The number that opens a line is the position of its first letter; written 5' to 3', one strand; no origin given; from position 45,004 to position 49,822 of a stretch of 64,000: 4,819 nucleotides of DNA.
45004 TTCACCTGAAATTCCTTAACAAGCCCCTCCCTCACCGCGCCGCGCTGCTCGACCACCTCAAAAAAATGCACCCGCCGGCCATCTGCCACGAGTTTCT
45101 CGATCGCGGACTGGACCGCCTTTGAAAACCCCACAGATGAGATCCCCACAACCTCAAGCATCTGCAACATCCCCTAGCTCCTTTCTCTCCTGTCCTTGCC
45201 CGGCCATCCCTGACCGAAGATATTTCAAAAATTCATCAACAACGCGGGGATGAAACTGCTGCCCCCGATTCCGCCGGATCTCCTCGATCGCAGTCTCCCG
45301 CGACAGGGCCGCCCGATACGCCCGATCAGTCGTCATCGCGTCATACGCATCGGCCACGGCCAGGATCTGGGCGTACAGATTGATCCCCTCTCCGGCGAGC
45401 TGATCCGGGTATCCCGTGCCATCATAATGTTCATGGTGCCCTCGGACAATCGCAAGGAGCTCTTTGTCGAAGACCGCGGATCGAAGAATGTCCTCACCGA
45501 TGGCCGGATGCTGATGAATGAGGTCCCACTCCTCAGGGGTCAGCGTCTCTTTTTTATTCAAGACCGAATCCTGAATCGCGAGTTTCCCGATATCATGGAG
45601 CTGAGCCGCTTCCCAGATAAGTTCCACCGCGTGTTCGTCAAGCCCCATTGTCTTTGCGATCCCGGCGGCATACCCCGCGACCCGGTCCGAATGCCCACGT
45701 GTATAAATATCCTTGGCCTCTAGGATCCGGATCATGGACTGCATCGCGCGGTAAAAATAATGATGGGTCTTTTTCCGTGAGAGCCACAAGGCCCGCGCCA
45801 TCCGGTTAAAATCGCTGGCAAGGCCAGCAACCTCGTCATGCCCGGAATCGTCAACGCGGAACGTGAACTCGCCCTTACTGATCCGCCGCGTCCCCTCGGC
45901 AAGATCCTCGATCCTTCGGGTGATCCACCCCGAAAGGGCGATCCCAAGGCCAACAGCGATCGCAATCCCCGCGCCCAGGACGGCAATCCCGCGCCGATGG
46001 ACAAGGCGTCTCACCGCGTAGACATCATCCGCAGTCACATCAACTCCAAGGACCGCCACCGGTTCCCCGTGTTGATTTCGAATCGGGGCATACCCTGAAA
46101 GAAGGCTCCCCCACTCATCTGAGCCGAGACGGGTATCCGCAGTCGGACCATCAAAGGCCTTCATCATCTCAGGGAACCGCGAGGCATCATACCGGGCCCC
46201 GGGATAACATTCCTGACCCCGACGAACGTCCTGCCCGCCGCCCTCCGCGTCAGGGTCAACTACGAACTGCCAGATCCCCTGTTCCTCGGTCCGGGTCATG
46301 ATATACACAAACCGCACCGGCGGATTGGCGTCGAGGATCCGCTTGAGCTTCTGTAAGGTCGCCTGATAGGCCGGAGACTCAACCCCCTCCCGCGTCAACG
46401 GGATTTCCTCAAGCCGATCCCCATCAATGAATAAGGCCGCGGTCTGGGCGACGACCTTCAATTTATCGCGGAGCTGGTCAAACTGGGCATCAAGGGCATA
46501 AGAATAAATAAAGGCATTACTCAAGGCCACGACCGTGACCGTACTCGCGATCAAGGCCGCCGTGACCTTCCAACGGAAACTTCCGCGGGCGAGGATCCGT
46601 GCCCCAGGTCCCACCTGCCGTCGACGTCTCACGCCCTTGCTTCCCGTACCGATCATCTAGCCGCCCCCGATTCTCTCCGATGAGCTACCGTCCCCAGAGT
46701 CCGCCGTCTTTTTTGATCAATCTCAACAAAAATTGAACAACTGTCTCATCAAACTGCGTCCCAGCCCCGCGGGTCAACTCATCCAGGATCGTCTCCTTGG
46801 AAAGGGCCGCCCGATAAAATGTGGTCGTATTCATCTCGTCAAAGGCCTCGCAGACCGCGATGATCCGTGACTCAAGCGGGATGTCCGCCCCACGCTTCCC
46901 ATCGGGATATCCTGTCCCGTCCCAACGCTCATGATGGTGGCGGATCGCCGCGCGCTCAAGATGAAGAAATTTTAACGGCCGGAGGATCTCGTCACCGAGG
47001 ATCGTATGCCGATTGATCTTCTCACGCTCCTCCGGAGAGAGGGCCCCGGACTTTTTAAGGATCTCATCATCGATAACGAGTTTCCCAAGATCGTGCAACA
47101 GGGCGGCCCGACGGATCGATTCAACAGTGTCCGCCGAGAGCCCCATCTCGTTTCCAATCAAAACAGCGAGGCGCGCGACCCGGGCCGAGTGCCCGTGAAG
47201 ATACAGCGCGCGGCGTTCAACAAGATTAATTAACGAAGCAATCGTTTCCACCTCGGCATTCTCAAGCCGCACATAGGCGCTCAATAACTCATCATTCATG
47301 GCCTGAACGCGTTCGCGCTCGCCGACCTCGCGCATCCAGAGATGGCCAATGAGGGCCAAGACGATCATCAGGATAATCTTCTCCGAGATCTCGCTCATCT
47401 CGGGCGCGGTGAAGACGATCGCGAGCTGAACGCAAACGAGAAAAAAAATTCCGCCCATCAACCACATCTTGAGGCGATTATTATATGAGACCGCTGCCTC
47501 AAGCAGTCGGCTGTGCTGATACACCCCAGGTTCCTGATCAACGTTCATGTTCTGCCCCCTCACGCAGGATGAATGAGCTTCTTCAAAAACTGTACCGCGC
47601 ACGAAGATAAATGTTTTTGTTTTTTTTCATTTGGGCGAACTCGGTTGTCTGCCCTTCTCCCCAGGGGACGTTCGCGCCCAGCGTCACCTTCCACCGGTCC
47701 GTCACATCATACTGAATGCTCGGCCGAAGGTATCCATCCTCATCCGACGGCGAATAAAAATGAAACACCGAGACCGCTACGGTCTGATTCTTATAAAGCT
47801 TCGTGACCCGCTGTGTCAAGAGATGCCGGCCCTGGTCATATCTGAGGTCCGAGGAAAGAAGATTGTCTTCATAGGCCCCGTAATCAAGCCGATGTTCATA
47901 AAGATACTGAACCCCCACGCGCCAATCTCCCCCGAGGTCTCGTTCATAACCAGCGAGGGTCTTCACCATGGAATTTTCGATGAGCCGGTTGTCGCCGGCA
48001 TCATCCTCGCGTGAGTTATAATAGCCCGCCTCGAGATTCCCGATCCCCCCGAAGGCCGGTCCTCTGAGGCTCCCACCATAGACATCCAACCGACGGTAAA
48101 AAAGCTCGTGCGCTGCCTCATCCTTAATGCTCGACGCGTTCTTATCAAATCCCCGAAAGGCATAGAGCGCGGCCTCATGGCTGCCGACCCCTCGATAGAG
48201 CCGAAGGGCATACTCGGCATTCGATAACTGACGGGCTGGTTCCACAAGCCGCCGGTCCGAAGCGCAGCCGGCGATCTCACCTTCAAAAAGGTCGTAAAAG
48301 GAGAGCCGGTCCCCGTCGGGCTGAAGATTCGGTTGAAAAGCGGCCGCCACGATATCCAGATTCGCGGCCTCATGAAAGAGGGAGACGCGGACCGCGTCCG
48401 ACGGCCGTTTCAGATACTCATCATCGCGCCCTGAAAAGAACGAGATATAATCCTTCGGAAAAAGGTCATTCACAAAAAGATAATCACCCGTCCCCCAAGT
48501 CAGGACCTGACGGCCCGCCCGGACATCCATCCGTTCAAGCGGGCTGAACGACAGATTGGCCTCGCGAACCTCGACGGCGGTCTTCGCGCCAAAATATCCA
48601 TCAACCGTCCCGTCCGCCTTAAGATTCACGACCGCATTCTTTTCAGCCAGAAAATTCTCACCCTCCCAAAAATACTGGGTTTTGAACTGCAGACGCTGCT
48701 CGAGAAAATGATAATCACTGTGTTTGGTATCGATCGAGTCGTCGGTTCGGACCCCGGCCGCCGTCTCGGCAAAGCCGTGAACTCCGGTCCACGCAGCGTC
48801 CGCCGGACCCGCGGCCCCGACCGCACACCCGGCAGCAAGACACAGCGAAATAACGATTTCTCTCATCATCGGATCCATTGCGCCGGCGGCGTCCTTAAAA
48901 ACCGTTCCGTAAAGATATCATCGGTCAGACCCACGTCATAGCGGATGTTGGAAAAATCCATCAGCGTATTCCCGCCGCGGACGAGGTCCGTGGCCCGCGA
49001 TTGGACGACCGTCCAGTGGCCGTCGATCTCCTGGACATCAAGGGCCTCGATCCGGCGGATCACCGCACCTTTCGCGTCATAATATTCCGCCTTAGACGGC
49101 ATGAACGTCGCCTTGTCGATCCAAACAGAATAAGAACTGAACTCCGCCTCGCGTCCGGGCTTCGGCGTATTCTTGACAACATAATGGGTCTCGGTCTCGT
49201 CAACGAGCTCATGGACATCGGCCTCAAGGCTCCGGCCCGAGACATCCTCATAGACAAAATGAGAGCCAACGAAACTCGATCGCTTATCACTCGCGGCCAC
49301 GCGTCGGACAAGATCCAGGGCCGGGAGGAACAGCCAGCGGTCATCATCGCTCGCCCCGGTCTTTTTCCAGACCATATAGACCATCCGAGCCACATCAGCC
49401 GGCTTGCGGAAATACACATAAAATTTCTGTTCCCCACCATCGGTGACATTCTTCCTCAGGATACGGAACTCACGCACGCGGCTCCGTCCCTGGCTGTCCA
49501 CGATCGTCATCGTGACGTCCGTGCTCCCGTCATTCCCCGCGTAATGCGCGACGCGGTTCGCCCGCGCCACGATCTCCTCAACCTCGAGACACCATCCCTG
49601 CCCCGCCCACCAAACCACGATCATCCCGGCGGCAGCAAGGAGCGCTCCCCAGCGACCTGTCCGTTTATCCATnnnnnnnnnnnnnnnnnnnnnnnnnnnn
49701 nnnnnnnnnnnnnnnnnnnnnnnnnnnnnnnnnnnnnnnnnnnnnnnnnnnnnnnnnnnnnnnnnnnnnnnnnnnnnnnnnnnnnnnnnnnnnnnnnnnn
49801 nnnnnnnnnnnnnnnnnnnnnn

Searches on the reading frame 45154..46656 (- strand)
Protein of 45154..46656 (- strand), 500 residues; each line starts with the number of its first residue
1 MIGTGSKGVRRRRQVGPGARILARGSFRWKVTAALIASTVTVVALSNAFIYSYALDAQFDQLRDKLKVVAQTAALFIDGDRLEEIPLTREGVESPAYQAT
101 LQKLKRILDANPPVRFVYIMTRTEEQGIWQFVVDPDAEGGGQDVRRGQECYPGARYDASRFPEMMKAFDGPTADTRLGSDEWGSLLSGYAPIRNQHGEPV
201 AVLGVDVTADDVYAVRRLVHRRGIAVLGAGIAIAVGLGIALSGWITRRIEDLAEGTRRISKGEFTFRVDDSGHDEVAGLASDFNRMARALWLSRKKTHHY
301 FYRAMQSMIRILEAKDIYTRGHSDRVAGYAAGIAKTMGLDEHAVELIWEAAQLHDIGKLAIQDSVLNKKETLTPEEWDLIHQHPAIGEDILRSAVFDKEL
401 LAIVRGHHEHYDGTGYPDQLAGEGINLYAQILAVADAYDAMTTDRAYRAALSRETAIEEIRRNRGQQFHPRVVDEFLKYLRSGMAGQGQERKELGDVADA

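Call 27: search_protein_families(library=pfam, proteins=[window:45154-46656:-])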
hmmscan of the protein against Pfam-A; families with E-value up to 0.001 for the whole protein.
window:45154-46656:- (500 aa): 3 families
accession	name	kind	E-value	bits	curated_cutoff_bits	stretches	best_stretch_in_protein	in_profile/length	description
PF13487.12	HD_5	-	7.3e-36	123.9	27.2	1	307-472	2-170/170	HD domain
PF01966.28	HD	-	2.9e-20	73.1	22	1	321-441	3-116/116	HD domain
PF00672.30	HAMP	-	2e-12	47.7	25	1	241-290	2-51/53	HAMP domain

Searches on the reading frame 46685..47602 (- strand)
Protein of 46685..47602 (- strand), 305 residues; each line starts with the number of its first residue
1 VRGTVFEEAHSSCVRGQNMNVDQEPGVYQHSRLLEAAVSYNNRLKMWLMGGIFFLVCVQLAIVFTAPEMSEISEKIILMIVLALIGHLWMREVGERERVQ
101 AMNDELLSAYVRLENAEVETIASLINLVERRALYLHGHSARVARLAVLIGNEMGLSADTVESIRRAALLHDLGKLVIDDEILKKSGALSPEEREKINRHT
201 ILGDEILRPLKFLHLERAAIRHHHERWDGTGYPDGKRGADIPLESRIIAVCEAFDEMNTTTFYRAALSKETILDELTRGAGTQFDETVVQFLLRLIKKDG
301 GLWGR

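Call 27: search_protein_families(library=pfam, proteins=[window:46685-47602:-])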
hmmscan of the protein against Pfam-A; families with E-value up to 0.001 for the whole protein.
window:46685-47602:- (305 aa): 3 families
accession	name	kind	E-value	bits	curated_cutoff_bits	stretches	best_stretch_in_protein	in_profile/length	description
PF13487.12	HD_5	-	5.3e-37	127.6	27.2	1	124-288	3-170/170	HD domain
PF01966.28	HD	-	4.4e-21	75.8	22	1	137-256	3-115/116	HD domain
PF08668.18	HDOD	-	0.00027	20.9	22.9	1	135-190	95-148/196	HDOD domain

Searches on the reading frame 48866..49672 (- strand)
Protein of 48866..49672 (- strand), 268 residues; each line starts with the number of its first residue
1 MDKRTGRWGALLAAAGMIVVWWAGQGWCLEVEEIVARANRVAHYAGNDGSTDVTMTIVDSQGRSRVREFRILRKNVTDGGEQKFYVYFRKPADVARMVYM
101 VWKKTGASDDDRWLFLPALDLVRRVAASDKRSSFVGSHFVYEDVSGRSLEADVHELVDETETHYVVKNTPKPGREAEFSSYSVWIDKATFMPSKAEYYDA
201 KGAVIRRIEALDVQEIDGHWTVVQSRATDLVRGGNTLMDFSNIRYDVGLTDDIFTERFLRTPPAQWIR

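Call 12: search_protein_families(library=pfam, proteins=[window:48866-49672:-])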
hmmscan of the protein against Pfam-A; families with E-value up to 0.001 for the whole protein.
window:48866-49672:- (268 aa): 2 families
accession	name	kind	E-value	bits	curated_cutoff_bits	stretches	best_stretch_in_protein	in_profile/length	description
PF17131.11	LolA_like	-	1.4e-54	185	30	1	80-260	1-183/184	Outer membrane lipoprotein-sorting protein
PF07044.18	DUF1329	-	3.8e-08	33.4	23.1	1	164-242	265-344/368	Protein of unknown function (DUF1329)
